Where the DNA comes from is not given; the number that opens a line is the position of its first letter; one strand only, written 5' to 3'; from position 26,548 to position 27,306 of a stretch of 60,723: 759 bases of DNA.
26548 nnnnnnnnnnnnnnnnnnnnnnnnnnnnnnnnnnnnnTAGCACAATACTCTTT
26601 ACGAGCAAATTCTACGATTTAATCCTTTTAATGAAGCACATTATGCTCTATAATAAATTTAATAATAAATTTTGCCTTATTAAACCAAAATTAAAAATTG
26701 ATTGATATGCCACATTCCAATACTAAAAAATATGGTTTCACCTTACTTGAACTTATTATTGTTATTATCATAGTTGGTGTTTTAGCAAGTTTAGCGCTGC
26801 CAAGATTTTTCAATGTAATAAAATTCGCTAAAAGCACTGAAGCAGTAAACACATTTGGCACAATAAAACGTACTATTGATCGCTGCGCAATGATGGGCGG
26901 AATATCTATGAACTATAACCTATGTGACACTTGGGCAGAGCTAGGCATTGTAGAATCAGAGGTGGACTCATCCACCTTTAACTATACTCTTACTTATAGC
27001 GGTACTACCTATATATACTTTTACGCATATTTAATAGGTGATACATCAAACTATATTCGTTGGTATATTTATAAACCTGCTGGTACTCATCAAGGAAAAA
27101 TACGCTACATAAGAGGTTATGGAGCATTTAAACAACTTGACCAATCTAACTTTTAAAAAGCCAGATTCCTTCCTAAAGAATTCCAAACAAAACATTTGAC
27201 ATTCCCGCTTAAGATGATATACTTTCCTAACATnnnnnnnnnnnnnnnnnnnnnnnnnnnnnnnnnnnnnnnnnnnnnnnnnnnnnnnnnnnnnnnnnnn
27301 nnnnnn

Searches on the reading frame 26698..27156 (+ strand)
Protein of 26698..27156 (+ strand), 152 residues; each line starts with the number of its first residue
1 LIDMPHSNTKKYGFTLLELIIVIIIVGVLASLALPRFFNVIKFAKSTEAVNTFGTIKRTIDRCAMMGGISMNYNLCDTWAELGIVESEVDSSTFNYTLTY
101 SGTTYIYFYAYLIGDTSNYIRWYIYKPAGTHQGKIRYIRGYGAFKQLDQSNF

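Call 16: search_protein_families(library=pfam, proteins=[window:26698-27156:+], max_evalue=0.01)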
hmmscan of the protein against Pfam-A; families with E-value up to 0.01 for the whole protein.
window:26698-27156:+ (152 aa): 1 family
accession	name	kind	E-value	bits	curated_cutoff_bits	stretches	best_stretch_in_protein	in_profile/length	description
PF07963.17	N_methyl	-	3.1e-07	30.1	21.2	1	10-34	3-27/27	Prokaryotic N-terminal methylation motif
